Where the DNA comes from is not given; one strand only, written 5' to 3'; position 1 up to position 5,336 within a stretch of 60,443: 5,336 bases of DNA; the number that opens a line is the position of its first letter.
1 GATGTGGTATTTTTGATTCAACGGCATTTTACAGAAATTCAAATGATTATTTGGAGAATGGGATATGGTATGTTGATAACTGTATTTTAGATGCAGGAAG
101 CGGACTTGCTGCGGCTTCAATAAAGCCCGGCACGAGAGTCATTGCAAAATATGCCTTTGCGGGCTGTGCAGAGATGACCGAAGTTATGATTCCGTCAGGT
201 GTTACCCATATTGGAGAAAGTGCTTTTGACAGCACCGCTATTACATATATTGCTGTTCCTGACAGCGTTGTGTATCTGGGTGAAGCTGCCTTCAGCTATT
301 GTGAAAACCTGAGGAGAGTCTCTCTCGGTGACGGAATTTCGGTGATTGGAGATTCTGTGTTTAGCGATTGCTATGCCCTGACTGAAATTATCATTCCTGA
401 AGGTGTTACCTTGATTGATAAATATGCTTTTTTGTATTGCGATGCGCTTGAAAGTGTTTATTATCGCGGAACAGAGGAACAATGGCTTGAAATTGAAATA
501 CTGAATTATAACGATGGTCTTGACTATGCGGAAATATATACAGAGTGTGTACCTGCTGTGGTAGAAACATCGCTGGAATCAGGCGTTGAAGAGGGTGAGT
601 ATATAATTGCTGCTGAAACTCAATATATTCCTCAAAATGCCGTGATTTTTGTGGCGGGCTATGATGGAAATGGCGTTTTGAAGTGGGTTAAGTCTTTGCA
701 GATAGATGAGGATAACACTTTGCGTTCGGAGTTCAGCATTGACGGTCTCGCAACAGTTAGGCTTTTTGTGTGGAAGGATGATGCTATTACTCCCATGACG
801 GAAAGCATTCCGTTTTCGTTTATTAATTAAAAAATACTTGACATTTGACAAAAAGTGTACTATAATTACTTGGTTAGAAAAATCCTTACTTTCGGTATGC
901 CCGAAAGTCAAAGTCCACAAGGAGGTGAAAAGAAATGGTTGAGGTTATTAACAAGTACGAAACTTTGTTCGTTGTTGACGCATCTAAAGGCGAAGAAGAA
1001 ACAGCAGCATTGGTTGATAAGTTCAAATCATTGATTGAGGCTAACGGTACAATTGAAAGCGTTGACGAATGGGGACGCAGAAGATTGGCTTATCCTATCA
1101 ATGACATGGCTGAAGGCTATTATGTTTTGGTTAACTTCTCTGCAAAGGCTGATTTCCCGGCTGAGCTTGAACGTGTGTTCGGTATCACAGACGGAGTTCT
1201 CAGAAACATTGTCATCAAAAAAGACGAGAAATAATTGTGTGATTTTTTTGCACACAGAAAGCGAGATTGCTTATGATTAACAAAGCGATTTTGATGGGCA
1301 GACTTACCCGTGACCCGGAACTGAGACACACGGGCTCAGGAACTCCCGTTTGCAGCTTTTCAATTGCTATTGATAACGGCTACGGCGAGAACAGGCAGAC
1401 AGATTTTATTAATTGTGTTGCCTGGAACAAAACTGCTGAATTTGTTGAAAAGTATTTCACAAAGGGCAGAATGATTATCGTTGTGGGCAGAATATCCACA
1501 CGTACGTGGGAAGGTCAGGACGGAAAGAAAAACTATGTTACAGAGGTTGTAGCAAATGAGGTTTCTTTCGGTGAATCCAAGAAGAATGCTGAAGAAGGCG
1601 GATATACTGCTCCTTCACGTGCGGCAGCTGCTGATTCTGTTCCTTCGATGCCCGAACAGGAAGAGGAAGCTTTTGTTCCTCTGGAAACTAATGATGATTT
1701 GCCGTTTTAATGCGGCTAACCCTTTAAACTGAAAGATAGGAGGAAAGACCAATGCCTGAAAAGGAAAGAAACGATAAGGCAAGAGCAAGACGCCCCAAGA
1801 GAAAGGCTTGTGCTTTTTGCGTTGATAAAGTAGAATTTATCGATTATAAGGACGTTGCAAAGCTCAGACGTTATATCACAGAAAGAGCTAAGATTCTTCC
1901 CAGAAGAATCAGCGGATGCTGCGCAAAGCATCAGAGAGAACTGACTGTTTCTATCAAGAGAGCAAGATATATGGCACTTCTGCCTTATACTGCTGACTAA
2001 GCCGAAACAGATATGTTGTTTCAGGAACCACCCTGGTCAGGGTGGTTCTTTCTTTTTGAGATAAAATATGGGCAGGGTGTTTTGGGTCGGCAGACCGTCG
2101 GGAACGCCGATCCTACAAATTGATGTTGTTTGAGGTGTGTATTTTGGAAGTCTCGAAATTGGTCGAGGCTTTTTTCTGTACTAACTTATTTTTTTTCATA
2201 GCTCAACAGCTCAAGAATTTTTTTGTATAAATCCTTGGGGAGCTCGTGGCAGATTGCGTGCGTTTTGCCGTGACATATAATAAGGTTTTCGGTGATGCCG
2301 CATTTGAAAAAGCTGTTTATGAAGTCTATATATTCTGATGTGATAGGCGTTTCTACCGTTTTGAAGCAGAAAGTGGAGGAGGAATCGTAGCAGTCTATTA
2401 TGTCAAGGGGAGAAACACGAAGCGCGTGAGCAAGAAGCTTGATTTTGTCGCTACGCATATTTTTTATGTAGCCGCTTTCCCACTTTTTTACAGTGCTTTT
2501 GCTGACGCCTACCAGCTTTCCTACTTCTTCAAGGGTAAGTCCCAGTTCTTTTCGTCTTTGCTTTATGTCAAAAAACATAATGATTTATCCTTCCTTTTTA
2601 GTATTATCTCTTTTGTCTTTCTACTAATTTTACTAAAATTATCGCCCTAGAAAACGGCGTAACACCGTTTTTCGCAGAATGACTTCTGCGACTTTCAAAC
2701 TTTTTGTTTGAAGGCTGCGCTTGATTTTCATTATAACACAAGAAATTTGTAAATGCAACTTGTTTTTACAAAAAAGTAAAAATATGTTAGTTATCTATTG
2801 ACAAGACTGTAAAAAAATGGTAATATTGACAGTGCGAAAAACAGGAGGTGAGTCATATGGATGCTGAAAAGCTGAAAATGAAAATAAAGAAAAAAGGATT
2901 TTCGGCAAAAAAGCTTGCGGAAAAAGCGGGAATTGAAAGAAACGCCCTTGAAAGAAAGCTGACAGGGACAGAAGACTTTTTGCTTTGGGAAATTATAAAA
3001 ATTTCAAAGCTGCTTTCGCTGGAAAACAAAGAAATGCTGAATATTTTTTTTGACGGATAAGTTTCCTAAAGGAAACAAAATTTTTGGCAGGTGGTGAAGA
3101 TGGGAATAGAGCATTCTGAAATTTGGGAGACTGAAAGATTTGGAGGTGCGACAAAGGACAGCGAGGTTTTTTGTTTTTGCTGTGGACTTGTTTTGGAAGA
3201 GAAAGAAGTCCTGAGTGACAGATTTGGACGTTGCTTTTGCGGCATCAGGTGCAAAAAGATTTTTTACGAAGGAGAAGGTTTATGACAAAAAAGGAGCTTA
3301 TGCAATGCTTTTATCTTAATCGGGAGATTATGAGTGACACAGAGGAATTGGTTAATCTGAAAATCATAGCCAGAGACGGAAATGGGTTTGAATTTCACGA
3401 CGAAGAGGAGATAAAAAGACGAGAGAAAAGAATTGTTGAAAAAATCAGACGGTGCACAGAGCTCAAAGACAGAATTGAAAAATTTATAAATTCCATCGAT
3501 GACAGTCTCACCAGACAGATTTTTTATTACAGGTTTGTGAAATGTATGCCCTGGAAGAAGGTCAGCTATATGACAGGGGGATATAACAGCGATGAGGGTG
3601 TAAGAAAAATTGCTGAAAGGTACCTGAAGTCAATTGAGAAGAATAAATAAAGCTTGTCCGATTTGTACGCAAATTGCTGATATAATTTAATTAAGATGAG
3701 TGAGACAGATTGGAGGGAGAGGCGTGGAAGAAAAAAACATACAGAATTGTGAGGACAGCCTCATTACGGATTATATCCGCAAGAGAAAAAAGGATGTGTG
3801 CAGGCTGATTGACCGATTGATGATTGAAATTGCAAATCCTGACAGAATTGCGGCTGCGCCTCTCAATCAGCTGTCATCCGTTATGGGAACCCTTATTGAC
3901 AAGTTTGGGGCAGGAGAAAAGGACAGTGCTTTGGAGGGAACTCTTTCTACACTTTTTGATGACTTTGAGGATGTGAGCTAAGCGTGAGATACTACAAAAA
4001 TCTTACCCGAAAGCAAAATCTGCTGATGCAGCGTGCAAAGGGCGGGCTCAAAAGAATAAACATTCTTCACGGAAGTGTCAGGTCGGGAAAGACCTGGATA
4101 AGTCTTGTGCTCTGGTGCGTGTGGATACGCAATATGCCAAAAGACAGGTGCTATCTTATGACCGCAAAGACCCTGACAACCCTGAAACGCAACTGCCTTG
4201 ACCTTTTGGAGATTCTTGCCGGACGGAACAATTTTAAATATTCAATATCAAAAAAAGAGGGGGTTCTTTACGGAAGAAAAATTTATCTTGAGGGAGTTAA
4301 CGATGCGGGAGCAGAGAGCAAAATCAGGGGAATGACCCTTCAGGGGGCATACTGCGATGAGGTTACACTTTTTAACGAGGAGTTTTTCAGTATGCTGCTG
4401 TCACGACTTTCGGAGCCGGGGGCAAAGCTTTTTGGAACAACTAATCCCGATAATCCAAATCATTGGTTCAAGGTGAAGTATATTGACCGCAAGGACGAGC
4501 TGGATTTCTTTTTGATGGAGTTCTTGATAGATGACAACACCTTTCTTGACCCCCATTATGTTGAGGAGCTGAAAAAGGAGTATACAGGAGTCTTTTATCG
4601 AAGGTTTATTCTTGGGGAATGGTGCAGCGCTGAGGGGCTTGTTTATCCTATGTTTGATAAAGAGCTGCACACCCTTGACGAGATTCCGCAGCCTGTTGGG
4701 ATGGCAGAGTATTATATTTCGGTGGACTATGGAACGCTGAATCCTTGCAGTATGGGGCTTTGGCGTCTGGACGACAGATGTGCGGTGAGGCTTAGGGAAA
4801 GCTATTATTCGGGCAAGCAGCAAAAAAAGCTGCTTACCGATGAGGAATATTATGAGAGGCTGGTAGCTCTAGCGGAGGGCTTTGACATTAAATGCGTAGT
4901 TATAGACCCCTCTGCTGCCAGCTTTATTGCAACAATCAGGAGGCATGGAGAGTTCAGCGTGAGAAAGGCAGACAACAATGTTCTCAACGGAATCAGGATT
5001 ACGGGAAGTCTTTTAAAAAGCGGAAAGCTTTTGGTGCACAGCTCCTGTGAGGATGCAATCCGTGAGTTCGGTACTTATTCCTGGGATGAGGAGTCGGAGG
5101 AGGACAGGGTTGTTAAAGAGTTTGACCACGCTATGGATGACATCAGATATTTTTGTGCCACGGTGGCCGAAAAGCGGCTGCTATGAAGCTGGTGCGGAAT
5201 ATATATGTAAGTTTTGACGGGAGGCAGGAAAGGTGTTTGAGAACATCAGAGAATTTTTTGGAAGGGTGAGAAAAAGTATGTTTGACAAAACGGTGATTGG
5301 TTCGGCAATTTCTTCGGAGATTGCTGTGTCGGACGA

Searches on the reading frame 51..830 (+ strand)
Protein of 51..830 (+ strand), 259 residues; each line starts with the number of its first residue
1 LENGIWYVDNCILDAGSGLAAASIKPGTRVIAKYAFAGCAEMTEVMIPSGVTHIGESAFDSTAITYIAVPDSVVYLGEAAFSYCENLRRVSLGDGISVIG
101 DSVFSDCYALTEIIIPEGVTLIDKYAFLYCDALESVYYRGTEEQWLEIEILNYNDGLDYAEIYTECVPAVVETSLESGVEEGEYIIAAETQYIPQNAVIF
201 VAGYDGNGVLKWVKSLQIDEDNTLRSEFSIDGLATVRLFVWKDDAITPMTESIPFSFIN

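Call 51: search_protein_families(library=pfam, proteins=[window:51-830:+], max_evalue=0.001)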
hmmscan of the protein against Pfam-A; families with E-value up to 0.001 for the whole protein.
window:51-830:+ (259 aa): 1 family
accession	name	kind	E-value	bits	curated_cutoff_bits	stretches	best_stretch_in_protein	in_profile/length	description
PF13306.12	LRR_5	-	2.6e-28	98.9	27.7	1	21-133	15-126/127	BspA type Leucine rich repeat region (6 copies)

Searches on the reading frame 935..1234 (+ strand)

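Call 51: search_protein_families(library=pfam, proteins=[window:935-1234:+], max_evalue=0.001)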
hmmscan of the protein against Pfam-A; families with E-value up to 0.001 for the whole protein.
window:935-1234:+ (99 aa): 1 family
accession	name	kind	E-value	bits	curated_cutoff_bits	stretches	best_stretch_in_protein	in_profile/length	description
PF01250.22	Ribosomal_S6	-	1.5e-30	105.7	27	1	7-95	1-90/90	Ribosomal protein S6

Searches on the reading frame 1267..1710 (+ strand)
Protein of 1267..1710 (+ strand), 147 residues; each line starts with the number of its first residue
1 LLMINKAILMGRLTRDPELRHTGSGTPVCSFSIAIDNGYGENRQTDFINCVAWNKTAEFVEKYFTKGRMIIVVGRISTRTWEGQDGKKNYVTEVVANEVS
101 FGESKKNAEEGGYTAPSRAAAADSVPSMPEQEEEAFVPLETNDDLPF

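Call 51: search_protein_families(library=pfam, proteins=[window:1267-1710:+], max_evalue=0.001)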
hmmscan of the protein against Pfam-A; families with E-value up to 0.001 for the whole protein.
window:1267-1710:+ (147 aa): 2 families
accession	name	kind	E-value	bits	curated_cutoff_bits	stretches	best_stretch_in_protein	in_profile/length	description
PF00436.31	SSB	-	7e-34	116.4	26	1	4-101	1-103/104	Single-strand binding protein family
PF01336.31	tRNA_anti-codon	-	0.00057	20.2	27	1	45-98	26-71/75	OB-fold nucleic acid binding domain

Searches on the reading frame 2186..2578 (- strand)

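Call 9: search_protein_families(library=pfam, proteins=[window:2186-2578:-], max_evalue=0.01)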
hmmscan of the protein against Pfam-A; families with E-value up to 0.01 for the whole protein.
window:2186-2578:- (130 aa): 8 families
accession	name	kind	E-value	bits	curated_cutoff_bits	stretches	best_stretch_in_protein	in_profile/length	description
PF01381.28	HTH_3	-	3.1e-14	53.2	23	1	5-59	1-54/55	Helix-turn-helix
PF13560.12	HTH_31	-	1.5e-08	35.2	27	1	6-57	7-58/64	Helix-turn-helix domain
PF13443.12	HTH_26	-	1.9e-06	28.4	22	1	5-65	2-62/63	Cro/C1-type HTH DNA-binding domain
PF12844.13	HTH_19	-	5e-05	23.6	30.2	1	5-61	4-59/64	Helix-turn-helix domain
PF13384.12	HTH_23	-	0.00011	22.4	24.6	1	8-37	13-41/50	Homeodomain-like domain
PF04545.22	Sigma70_r4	-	0.00016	21.6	24.1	1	9-41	16-48/50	Sigma-70, region 4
PF13518.12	HTH_28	-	0.0078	16.7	25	0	13-38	12-37/52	Helix-turn-helix domain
PF20432.4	Xre-like-HTH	-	0.0079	16.9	25.8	0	11-32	21-42/63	Antitoxin Xre-like helix-turn-helix domain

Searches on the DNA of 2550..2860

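Call 67: search_with_rna_model(model_id=R1, source=window, start=2550, end=2860, filters=off, max_evalue=1, show_alignments=2)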
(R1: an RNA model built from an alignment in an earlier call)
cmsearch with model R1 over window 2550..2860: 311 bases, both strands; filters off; matches with E-value up to 1: 2.
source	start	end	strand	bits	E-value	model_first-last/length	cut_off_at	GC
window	2634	2789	+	45.8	1.4e-12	1-186/186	no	0.32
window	2634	2758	-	12.1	0.00074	1-186/186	no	0.36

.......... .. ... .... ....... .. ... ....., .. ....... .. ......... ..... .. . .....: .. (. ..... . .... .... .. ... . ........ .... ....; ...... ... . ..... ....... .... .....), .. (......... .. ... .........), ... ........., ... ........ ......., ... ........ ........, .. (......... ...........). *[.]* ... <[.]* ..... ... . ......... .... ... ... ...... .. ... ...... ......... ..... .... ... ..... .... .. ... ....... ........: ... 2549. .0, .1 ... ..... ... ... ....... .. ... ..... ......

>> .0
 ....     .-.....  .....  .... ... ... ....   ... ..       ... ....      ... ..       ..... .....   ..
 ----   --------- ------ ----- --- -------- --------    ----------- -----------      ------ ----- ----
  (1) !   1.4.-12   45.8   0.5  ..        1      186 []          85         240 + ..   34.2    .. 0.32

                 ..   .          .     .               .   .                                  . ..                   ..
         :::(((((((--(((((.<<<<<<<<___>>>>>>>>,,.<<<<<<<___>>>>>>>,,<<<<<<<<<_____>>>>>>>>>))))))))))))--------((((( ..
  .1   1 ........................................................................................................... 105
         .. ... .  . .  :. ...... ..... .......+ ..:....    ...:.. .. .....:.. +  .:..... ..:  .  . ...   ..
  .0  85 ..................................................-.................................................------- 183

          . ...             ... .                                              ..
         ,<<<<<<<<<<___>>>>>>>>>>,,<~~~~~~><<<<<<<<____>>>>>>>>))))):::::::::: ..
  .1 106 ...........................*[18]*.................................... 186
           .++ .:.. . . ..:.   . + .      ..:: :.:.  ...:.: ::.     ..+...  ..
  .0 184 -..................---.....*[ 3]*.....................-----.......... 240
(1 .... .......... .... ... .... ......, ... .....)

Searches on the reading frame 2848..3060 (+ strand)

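Call 9: search_protein_families(library=pfam, proteins=[window:2848-3060:+], max_evalue=0.01)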
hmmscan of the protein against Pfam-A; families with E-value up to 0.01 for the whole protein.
window:2848-3060:+ (70 aa): 1 family
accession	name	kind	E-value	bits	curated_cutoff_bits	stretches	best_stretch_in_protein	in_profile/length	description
PF13443.12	HTH_26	-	5.5e-05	23.8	22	1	8-62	1-56/63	Cro/C1-type HTH DNA-binding domain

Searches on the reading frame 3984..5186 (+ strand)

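Call 9: search_protein_families(library=pfam, proteins=[window:3984-5186:+], max_evalue=0.01)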
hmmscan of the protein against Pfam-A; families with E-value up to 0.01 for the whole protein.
window:3984-5186:+ (400 aa): 2 families
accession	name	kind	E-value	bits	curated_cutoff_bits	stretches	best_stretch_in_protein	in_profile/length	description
PF03237.21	Terminase_6N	-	5.1e-12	46.3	22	1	28-224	2-211/215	Terminase large subunit, T4likevirus-type, N-terminal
PF04466.19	Terminase_3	-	1.7e-10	41.2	23.2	1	24-211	3-200/201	Phage terminase large subunit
